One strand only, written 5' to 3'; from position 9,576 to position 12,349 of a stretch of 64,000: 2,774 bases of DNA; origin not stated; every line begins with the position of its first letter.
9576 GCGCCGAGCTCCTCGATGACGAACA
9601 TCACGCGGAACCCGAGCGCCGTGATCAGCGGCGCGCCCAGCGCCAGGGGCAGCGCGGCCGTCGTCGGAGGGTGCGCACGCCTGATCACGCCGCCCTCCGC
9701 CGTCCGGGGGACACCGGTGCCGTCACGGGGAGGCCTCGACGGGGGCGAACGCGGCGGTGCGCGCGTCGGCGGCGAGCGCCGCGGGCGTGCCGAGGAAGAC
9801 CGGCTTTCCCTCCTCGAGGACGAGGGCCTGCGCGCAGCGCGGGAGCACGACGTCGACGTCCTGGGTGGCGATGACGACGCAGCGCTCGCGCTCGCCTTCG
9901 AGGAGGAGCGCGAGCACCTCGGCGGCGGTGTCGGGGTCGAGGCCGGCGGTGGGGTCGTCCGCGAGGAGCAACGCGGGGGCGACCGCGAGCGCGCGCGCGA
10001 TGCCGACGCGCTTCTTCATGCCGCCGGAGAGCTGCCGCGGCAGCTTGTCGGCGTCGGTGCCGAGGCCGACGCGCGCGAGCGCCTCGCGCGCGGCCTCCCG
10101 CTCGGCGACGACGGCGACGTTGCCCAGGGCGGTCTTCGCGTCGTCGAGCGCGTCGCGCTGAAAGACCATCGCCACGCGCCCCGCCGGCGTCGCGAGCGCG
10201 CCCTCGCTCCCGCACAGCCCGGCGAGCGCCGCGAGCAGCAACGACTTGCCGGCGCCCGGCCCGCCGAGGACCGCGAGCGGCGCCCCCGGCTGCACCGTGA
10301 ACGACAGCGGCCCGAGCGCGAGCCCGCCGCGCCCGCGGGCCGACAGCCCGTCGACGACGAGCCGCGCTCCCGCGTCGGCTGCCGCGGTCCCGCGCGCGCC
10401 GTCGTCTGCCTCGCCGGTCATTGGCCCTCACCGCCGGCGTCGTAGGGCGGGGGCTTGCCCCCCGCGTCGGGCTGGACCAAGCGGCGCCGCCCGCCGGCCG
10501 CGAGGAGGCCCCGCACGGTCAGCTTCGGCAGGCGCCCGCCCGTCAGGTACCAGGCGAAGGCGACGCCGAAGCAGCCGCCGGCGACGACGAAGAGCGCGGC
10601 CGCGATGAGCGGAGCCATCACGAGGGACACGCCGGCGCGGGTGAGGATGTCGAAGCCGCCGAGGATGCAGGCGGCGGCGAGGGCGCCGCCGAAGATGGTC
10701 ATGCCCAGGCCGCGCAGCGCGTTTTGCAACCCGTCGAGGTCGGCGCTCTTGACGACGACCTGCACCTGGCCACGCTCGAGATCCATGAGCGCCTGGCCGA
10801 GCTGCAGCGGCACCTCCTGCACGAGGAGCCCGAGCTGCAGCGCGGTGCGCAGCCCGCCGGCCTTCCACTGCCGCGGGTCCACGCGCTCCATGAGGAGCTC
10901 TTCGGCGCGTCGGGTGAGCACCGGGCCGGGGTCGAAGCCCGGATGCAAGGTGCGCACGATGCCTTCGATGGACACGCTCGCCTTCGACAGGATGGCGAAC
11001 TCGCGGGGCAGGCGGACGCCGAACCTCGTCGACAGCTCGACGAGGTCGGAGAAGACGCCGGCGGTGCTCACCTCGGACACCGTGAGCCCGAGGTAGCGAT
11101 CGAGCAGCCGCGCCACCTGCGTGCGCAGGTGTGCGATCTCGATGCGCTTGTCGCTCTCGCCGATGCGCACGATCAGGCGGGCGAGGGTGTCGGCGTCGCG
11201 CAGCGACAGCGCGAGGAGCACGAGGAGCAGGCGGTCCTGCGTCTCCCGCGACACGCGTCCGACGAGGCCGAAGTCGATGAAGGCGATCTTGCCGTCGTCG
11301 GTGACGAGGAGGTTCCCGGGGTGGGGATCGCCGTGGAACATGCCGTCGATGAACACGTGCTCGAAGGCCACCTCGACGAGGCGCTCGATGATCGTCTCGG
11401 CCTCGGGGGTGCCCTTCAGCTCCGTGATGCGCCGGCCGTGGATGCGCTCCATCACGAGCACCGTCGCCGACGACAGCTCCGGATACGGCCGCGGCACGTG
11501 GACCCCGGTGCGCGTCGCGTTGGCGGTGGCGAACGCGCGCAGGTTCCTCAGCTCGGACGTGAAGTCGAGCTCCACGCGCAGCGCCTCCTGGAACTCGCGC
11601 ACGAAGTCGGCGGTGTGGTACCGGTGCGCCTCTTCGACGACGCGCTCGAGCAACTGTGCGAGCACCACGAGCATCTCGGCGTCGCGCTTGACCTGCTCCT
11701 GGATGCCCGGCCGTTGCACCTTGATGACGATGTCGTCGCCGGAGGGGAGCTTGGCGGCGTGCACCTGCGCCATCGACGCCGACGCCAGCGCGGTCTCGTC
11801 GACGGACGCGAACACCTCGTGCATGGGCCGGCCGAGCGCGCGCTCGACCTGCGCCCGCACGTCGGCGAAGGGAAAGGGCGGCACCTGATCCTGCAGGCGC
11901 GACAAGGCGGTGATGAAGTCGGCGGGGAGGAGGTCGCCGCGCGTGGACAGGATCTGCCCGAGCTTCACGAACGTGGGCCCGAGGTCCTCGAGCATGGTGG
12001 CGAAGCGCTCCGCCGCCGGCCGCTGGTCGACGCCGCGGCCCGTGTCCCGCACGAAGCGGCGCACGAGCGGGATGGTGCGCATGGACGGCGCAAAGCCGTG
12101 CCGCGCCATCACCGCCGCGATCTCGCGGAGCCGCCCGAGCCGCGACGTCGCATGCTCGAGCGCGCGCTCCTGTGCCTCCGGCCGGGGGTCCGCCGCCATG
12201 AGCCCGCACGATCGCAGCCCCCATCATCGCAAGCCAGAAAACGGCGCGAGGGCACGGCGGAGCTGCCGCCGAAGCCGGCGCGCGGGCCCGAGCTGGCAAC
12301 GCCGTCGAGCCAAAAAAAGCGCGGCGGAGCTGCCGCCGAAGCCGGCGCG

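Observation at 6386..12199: UbiB kinase coupled to an Mla/Mce-type transporter with two different ATPases and two different permeases whose ATP-site defects are complementary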

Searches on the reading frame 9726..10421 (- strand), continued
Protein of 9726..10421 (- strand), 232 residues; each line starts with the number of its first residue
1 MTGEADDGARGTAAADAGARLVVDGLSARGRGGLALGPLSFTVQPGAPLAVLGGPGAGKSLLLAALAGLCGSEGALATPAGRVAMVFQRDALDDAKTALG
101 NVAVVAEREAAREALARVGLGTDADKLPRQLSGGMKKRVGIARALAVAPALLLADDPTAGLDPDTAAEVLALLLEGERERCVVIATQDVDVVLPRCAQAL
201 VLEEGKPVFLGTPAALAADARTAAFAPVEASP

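Call 41: find_homologous_proteins(query=L056:9941-10690:+, max_evalue=1e-20)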
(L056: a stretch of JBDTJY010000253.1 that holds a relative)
Query L056:9941-10690:+ (249 aa): 5892 proteins with E <= 1e-20 among 8000 candidates; the best 120 are listed.
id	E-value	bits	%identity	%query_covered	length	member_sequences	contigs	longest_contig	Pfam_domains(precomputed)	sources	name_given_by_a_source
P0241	3.6e-154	529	100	100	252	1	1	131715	PF00005.34,PF13304.13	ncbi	ncbi:MAG: ATP-binding cassette domain-containing protein [Kofleriaceae bacterium]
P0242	1.2e-141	488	94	100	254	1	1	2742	PF00005.34,PF13304.13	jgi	jgi:phospholipid/cholesterol/gamma-HCH transport system ATP-binding protein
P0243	3.2e-141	487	93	100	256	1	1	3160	PF00005.34,PF13304.13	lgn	-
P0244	2.9e-140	484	92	100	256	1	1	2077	PF00005.34,PF13304.13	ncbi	ncbi:MAG TPA: ATP-binding cassette domain-containing protein [Kofleriaceae bacterium]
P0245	3.2e-140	483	92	100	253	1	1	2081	PF00005.34,PF13304.13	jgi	jgi:phospholipid/cholesterol/gamma-HCH transport system ATP-binding protein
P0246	4.9e-138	476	87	100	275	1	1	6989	PF00005.34,PF13304.13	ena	-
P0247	4.9e-138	476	87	100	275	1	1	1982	PF00005.34,PF13304.13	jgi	-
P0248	7.6e-138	476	92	100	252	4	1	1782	PF00005.34,PF13304.13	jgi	-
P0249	5.8e-137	473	91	99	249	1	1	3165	PF00005.34,PF13304.13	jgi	jgi:phospholipid/cholesterol/gamma-HCH transport system ATP-binding protein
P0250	3.5e-136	470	90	99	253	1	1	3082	PF00005.34,PF13304.13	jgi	jgi:phospholipid/cholesterol/gamma-HCH transport system ATP-binding protein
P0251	1.4e-135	468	91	98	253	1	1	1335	PF00005.34,PF13304.13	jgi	jgi:phospholipid/cholesterol/gamma-HCH transport system ATP-binding protein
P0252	1.4e-135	468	91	98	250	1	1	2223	PF00005.34,PF13304.13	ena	-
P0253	2.4e-135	468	91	98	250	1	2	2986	PF00005.34,PF13304.13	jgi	jgi:phospholipid/cholesterol/gamma-HCH transport system ATP-binding protein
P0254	5.9e-134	463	90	98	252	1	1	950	PF00005.34,PF13304.13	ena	-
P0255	7.2e-134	463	91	98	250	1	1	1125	PF00005.34,PF13304.13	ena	-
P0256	1.3e-131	455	87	100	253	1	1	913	PF00005.34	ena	-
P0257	2.7e-129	448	87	98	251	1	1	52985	PF00005.34,PF13304.13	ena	-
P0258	1.5e-127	442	86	98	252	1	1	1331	PF00005.34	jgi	-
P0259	1.8e-127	442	87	98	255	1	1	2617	PF00005.34,PF13304.13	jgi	jgi:phospholipid/cholesterol/gamma-HCH transport system ATP-binding protein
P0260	2.6e-127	441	89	98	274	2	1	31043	PF00005.34,PF13304.13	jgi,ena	-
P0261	4.8e-127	440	87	98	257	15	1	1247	PF00005.34,PF13304.13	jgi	jgi:phospholipid/cholesterol/gamma-HCH transport system ATP-binding protein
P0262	3.5e-126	438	87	98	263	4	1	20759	PF00005.34,PF13304.13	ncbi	ncbi:MAG: ATP-binding cassette domain-containing protein [Kofleriaceae bacterium]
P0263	3.9e-125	434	84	98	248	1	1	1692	PF00005.34,PF13304.13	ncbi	-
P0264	5.5e-125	434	84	98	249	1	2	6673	PF00005.34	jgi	jgi:phospholipid/cholesterol/gamma-HCH transport system ATP-binding protein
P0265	2.1e-124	432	84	98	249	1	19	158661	PF00005.34,PF13304.13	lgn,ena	-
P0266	2.4e-124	432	84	98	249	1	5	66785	PF00005.34,PF13304.13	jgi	-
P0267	8.4e-124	430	86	98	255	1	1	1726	PF00005.34,PF13304.13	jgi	-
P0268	9.3e-124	430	83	98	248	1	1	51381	PF00005.34,PF13304.13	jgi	jgi:phospholipid/cholesterol/gamma-HCH transport system ATP-binding protein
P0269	1.6e-123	429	84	98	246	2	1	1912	PF00005.34,PF13304.13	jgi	jgi:phospholipid/cholesterol/gamma-HCH transport system ATP-binding protein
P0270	2.0e-123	429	83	98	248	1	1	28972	PF00005.34,PF13304.13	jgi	jgi:phospholipid/cholesterol/gamma-HCH transport system ATP-binding protein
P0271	2.8e-123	428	84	98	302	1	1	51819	PF00005.34,PF13304.13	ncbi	-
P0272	3.8e-123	428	82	98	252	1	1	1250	PF00005.34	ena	-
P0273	4.0e-123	428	83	97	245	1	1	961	PF00005.34,PF13304.13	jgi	-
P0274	5.4e-123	427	82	100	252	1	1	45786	PF00005.34,PF13304.13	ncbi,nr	ncbi:MAG: transporter related protein [Myxococcales bacterium]|nr:transporter related protein [Myxoc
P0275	8.1e-123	427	86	97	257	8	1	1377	PF00005.34,PF13304.13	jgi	-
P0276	8.3e-123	427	82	98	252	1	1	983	PF00005.34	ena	-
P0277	8.3e-123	427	83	98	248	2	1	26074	PF00005.34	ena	-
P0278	1.2e-122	426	86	96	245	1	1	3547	PF00005.34,PF13304.13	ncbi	ncbi:MAG: ATP-binding cassette domain-containing protein [Kofleriaceae bacterium]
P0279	2.6e-122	425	81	98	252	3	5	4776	PF00005.34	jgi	jgi:phospholipid/cholesterol/gamma-HCH transport system ATP-binding protein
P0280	3.0e-122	425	82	98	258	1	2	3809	PF00005.34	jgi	-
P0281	3.0e-122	425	82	98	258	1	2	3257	PF00005.34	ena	-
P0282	3.3e-122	425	83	98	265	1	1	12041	PF00005.34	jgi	jgi:phospholipid/cholesterol/gamma-HCH transport system ATP-binding protein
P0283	4.5e-122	424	81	98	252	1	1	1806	PF00005.34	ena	-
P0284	4.8e-122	424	82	98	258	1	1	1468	PF00005.34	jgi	-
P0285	5.3e-122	424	82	98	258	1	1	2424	PF00005.34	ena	-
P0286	6.5e-122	424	82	98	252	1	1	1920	PF00005.34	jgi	-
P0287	7.5e-122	423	83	98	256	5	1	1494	PF00005.34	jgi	jgi:phospholipid/cholesterol/gamma-HCH transport system ATP-binding protein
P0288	1.0e-121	423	82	100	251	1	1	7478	PF00005.34,PF13304.13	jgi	jgi:phospholipid/cholesterol/gamma-HCH transport system ATP-binding protein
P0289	1.0e-121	423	82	98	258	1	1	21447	PF00005.34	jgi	-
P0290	1.4e-121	422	81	98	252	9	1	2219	PF00005.34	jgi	jgi:phospholipid/cholesterol/gamma-HCH transport system ATP-binding protein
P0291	1.9e-121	422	83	98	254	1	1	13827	PF00005.34,PF13304.13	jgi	jgi:phospholipid/cholesterol/gamma-HCH transport system ATP-binding protein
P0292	3.1e-121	421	80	99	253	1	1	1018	PF00005.34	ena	-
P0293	6.5e-121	420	80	98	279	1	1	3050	PF00005.34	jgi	jgi:phospholipid/cholesterol/gamma-HCH transport system ATP-binding protein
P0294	6.6e-121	420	82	98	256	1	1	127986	PF00005.34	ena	-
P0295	7.0e-121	420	82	98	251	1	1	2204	PF00005.34,PF13304.13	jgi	jgi:phospholipid/cholesterol/gamma-HCH transport system ATP-binding protein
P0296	7.1e-121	420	81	98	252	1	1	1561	PF00005.34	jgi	jgi:phospholipid/cholesterol/gamma-HCH transport system ATP-binding protein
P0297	1.3e-120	419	81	97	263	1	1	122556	PF00005.34,PF13304.13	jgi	-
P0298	2.0e-120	419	81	99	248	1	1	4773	PF00005.34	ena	-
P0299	2.9e-120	418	82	98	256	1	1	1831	PF00005.34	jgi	jgi:phospholipid/cholesterol/gamma-HCH transport system ATP-binding protein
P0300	3.6e-120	418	80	98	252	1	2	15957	PF00005.34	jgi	jgi:phospholipid/cholesterol/gamma-HCH transport system ATP-binding protein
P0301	4.7e-120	418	80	98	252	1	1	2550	PF00005.34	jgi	jgi:phospholipid/cholesterol/gamma-HCH transport system ATP-binding protein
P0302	5.0e-120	417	81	99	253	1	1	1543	PF00005.34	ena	-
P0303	5.6e-120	417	82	99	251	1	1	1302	PF00005.34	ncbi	-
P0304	6.3e-120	417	82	98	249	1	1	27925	PF00005.34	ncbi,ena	-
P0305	6.7e-120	417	80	98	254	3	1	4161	PF00005.34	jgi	jgi:phospholipid/cholesterol/gamma-HCH transport system ATP-binding protein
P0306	6.9e-120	417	79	98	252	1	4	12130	PF00005.34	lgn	-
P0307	7.1e-120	417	81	98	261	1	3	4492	PF00005.34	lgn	-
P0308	8.8e-120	417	81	98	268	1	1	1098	PF00005.34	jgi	jgi:phospholipid/cholesterol/gamma-HCH transport system ATP-binding protein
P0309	9.0e-120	417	81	98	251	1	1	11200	PF00005.34,PF13304.13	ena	-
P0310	1.3e-119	416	81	97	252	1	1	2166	PF00005.34,PF13304.13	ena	-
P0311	1.9e-119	416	82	98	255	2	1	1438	PF00005.34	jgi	jgi:phospholipid/cholesterol/gamma-HCH transport system ATP-binding protein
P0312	2.4e-119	415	81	98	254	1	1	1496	PF00005.34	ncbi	-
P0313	2.5e-119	415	81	98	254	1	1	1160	PF00005.34,PF13304.13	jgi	jgi:phospholipid/cholesterol/gamma-HCH transport system ATP-binding protein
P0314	2.5e-119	415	80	97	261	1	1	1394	PF00005.34,PF13304.13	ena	-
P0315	2.6e-119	415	82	98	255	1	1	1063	PF00005.34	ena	-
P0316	2.6e-119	415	82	98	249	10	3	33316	PF00005.34,PF13304.13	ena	-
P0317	3.1e-119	415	81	99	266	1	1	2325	PF00005.34,PF13304.13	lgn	-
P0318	3.9e-119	414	80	98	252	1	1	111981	PF00005.34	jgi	jgi:phospholipid/cholesterol/gamma-HCH transport system ATP-binding protein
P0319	4.0e-119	414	79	98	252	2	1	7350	PF00005.34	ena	-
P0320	4.4e-119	414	80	98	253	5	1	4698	PF00005.34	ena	-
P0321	5.3e-119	414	81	98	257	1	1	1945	PF00005.34,PF13304.13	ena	-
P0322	6.0e-119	414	80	98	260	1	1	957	PF00005.34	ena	-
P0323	6.5e-119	414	81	98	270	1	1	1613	PF00005.34,PF13304.13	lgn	-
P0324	6.6e-119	414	80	98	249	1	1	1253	PF00005.34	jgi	jgi:phospholipid/cholesterol/gamma-HCH transport system ATP-binding protein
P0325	1.1e-118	413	79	98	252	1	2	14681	PF00005.34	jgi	jgi:phospholipid/cholesterol/gamma-HCH transport system ATP-binding protein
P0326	1.4e-118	413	80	99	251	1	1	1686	PF00005.34,PF13304.13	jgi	jgi:phospholipid/cholesterol/gamma-HCH transport system ATP-binding protein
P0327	1.5e-118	413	81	98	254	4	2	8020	PF00005.34,PF13304.13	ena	-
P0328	2.0e-118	412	79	98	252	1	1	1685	PF00005.34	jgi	jgi:phospholipid/cholesterol/gamma-HCH transport system ATP-binding protein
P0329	2.6e-118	412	79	98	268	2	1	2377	PF00005.34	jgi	-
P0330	2.9e-118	412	79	98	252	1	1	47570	PF00005.34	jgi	jgi:phospholipid/cholesterol/gamma-HCH transport system ATP-binding protein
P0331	3.1e-118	412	81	97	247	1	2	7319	PF00005.34,PF13304.13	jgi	jgi:phospholipid/cholesterol/gamma-HCH transport system ATP-binding protein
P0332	3.1e-118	412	81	97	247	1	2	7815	PF00005.34,PF13304.13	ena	-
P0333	3.3e-118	411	81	98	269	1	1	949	PF00005.34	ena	-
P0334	3.3e-118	411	81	98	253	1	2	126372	PF00005.34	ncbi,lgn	-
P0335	3.6e-118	411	80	98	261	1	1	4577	PF00005.34,PF13304.13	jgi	jgi:phospholipid/cholesterol/gamma-HCH transport system ATP-binding protein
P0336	4.5e-118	411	80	98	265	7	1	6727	PF00005.34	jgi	jgi:phospholipid/cholesterol/gamma-HCH transport system ATP-binding protein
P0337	6.6e-118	410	80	98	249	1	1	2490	PF00005.34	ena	-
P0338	6.8e-118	410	80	98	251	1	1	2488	PF00005.34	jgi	-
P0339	9.4e-118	410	80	98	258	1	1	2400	PF00005.34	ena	-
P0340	9.6e-118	410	80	98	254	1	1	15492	PF00005.34,PF13304.13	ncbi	ncbi:MAG: ABC transporter ATP-binding protein [Acidobacteriota bacterium]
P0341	9.7e-118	410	81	98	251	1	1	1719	PF00005.34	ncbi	-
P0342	1.3e-117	410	79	98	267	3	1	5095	PF00005.34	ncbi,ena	-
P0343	1.3e-117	409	81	97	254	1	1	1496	PF00005.34,PF13304.13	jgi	jgi:phospholipid/cholesterol/gamma-HCH transport system ATP-binding protein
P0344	1.4e-117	409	78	99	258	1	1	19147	PF00005.34,PF13304.13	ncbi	-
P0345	1.7e-117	409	80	99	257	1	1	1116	PF00005.34,PF13304.13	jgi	jgi:phospholipid/cholesterol/gamma-HCH transport system ATP-binding protein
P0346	1.7e-117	409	79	98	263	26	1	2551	PF00005.34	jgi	jgi:phospholipid/cholesterol/gamma-HCH transport system ATP-binding protein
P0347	1.8e-117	409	79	99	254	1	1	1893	PF00005.34,PF13304.13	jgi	jgi:phospholipid/cholesterol/gamma-HCH transport system ATP-binding protein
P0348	1.8e-117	409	79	99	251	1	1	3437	PF00005.34,PF13304.13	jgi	jgi:phospholipid/cholesterol/gamma-HCH transport system ATP-binding protein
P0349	2.1e-117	409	80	98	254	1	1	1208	PF00005.34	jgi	jgi:phospholipid/cholesterol/gamma-HCH transport system ATP-binding protein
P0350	2.1e-117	409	80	99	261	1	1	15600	PF00005.34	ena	-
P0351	2.7e-117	408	78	99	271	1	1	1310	PF00005.34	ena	-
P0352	3.2e-117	408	80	98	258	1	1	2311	PF00005.34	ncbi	-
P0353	3.2e-117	408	79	98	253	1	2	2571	PF00005.34,PF13304.13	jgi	jgi:phospholipid/cholesterol/gamma-HCH transport system ATP-binding protein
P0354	3.2e-117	408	81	95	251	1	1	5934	PF00005.34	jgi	jgi:phospholipid/cholesterol/gamma-HCH transport system ATP-binding protein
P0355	3.2e-117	408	80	98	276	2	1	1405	PF00005.34,PF13304.13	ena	-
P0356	3.4e-117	408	80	98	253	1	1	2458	PF00005.34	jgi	jgi:phospholipid/cholesterol/gamma-HCH transport system ATP-binding protein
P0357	3.6e-117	408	80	98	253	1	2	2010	PF00005.34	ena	-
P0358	4.2e-117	408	80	98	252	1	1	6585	PF00005.34,PF13304.13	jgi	-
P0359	4.3e-117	408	78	99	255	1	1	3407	PF00005.34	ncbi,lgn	-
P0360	4.4e-117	408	79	98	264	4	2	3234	PF00005.34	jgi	jgi:phospholipid/cholesterol/gamma-HCH transport system ATP-binding protein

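Call 78: predict_structure(alignment_id=A1)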
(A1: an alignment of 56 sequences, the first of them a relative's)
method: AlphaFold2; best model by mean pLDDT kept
length: 232 residues; sequences in the alignment: 56
mean_pLDDT: 93.2   pTM: 0.88
mean pLDDT of the five models: 93.2, 92.9, 92.8, 92.8, 92.8
residues with pLDDT >= 90: 206; 70-90: 9; 50-70: 17; < 50: 0
segments of 3 or more residues with pLDDT < 50: none
pLDDT, mean of each block of 10 residues (from residue 1): 63 63 98 97 97 98 98 96 95 97 98 97 98 96 97 97 94 91 97 97 98 97 93 62
secondary structure, 60 per line:
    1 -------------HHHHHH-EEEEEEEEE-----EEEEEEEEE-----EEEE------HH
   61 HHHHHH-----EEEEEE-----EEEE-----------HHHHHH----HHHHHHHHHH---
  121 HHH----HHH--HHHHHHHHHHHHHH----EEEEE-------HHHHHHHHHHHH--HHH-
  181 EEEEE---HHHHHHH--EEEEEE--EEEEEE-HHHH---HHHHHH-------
elements in order: H14-19 E21-29 E35-43 E49-52 H59-66 E72-77 E83-86 H98-103 H108-117 H133-146 E151-155 H163-174 E181-185 H189-195 E198-203 E206-211 H213-216 H220-225
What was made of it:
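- It folds as a confident canonical NBD (pLDDT 93.2, call 78).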

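Call 80: fold_search(model_id=the predicted structure, library=pdb)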
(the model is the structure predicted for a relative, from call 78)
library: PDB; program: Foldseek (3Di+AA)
matches with E <= 10: 1906; with E <= 0.001: 1269
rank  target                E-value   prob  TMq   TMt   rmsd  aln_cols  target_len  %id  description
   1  1oxs                  2.4e-18  1.00  0.77  0.53   3.5       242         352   26  Crystal structure of GlcV, the ABC-ATPase of the glucose ABC transporter from Sulfolobus solfataricus (released 2003-06-17)
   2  1oxx                  4.5e-18  1.00  0.78  0.53   3.4       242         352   25  Crystal structure of GlcV, the ABC-ATPase of the glucose ABC transporter from Sulfolobus solfataricus (released 2003-09-30)
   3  9j4r_B                9.5e-18  1.00  0.76  0.53   3.1       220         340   33  Cryo-EM structure of ferric ion importer, FbpBC, from Thermus thermophilus (released 2025-08-13)
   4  3gfo                  1.6e-17  1.00  0.75  0.70   3.0       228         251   31  Structure of cbiO1 from clostridium perfringens: Part of the ABC transporter complex cbiONQ. (released 2009-03-24)
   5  1z47_A                1.6e-17  1.00  0.76  0.52   3.4       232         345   30  Structure of the ATPase subunit CysA of the putative sulfate ATP-binding cassette (ABC) transporter from Alicyclobacil (released 2005-06-07)
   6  6z4w                  1.7e-17  1.00  0.76  0.77   2.1       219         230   27  FtsE structure from Streptococcus pneumoniae in complex with ADP (space group P 1) (released 2020-09-02)
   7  1oxu_A                1.8e-17  1.00  0.76  0.52   3.6       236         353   27  Crystal structure of GlcV, the ABC-ATPase of the glucose ABC transporter from Sulfolobus solfataricus (released 2003-06-17)
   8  6xgz_C                1.8e-17  1.00  0.74  0.67   3.5       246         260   29  Crystal structure of E. coli MlaFB ABC transport subunits in the monomeric state (released 2020-07-15)
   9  9ge7_B                2.0e-17  1.00  0.69  0.71   3.2       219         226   34  Structure of E. coli YbbAP with bound ATP analogue (released 2025-05-28)
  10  4u00                  2.1e-17  1.00  0.78  0.76   2.9       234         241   29  Crystal structure of TTHA1159 in complex with ADP (released 2015-05-13)
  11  4yer_A                2.3e-17  1.00  0.77  0.63   2.4       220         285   29  Crystal structure of an ABC transporter ATP-binding protein (TM_1403) from Thermotoga maritima MSB8 at 2.35 A resoluti (released 2015-03-11)
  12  6z63_A                2.4e-17  1.00  0.77  0.78   2.0       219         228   27  FtsE structure from Streptococus pneumoniae in complex with ADP at 1.57 A resolution (spacegroup P 21) (released 2020-09-02)
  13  3fvq_B                2.4e-17  1.00  0.78  0.53   3.1       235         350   26  Crystal structure of the nucleotide binding domain FbpC complexed with ATP (released 2009-08-25)
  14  4yer_B                2.8e-17  1.00  0.77  0.65   2.3       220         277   28  Crystal structure of an ABC transporter ATP-binding protein (TM_1403) from Thermotoga maritima MSB8 at 2.35 A resoluti (released 2015-03-11)
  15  5x40_A                2.9e-17  1.00  0.76  0.64   3.3       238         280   33  Structure of a CbiO dimer bound with AMPPCP (released 2017-04-05)
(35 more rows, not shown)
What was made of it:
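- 9723..10421 (-): ATPase-1 (232 aa), the NBD that carries the degenerate catalytic half-site. The AlphaFold2 model has pLDDT 93.2 and a canonical NBD fold, with MlaF at rank 8 among generic NBDs (calls 78, 80).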

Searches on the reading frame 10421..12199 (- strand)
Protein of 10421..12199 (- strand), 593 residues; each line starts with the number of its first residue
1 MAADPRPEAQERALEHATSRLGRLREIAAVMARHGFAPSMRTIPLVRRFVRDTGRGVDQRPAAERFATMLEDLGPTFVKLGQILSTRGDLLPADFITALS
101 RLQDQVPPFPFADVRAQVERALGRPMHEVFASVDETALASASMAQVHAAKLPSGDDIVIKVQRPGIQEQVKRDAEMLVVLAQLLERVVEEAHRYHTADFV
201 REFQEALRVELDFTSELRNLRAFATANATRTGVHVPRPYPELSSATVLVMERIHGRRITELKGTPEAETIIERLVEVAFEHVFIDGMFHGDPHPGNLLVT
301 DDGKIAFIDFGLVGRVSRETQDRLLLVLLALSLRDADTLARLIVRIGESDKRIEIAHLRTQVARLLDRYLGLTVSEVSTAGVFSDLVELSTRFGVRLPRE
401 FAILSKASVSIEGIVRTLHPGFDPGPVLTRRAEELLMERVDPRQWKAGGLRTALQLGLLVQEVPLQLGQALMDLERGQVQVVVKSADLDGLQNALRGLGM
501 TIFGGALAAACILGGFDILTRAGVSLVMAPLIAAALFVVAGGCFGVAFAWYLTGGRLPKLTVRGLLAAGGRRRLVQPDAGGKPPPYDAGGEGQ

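Call 3: search_protein_families(library=pfam, proteins=[window:10421-12199:-], max_evalue=0.01)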
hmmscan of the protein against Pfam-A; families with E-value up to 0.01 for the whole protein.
window:10421-12199:- (593 aa): 4 families
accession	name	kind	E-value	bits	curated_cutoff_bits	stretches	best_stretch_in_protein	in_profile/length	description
PF03109.22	ABC1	-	1.6e-68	231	22.9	1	101-341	1-242/244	ABC1 atypical kinase-like domain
PF01636.29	APH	-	2.2e-06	28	23.2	1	288-314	171-198/239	Phosphotransferase enzyme family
PF00069.31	Pkinase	-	0.00052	19.9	31.7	1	244-320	71-152/263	Protein kinase domain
PF06176.17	WaaY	-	0.00093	19.3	20.3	1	245-324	117-193/229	Lipopolysaccharide core biosynthesis protein (WaaY)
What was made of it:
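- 10418..12199 (-): UbiB/ABC1-family atypical kinase-like protein, 593 aa, with two predicted C-terminal membrane helices. Its stop codon overlaps the ATPase-1 start (ATGA). PF03109 E = 1.6e-68 (call 3).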

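Call 4: search_protein_families(library=ncbifam, proteins=[window:10421-12199:-], max_evalue=0.01)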
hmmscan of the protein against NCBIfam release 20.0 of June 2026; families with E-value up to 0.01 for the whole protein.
window:10421-12199:- (593 aa): 16 families
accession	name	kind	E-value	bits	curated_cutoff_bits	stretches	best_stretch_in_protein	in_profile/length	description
TIGR01982.1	UbiB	equivalog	4.6e-112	374.8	487.55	1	22-443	2-433/436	2-polyprenylphenol 6-hydroxylase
NF003404.0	PRK04750.1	equivalog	9e-84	282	667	1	21-486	4-486/529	ubiquinone biosynthesis regulatory protein kinase UbiB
NF050082.1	ATPase_MABP1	exception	2e-34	119.2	800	1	62-347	49-336/435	macrolide-binding ATPase MABP-1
NF011463.0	PRK14879.1-4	equivalog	2.2e-11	43.6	188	1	164-323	17-169/237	Kae1-associated kinase Bud32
TIGR03724.2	arch_bud32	equivalog_domain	4.8e-11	42.5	125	1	224-323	46-140/193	KEOPS complex kinase/ATPase Bud32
NF011464.0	PRK14879.1-7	equivalog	8.7e-07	28.9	246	1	192-313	33-149/221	Kae1-associated kinase Bud32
NF007174.0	PRK09605.1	equivalog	1.3e-06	27.2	447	1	168-324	339-483/535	bifunctional N(6)-L-threonylcarbamoyladenine synthase/serine/threonine protein kinase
NF011462.0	PRK14879.1-3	equivalog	1.7e-06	27.9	174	1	222-312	45-127/192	Kae1-associated kinase Bud32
NF011461.0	PRK14879.1-2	equivalog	6.7e-06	26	372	1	225-316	57-149/225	Kae1-associated kinase Bud32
NF038151.1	lanthi_synth_III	equivalog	9.9e-05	20.9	575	1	267-320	338-390/833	class III lanthionine synthetase LanKC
NF033483.0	PknB_PASTA_kin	equivalog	0.00017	20.8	450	1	247-320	83-161/563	Stk1 family PASTA domain-containing Ser/Thr kinase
NF011460.0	PRK14879.1-1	equivalog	0.0005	19.3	199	1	228-322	68-165/232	Kae1-associated kinase Bud32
NF033068.1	APH_3p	equivalog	0.0025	17.4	205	0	288-316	178-206/255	APH(3') family aminoglycoside O-phosphotransferase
NF007684.0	PRK10359.1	equivalog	0.0038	16.9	248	1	246-324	118-193/232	lipopolysaccharide core heptose(II) kinase RfaY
NF000029.2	APH_9_Ib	exception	0.0046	16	675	0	288-321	222-254/330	aminoglycoside O-phosphotransferase APH(9)-Ib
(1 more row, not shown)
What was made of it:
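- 10418..12199 (-): TIGR01982 scores 374.8 bits, below the 487.55 cutoff (call 4).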
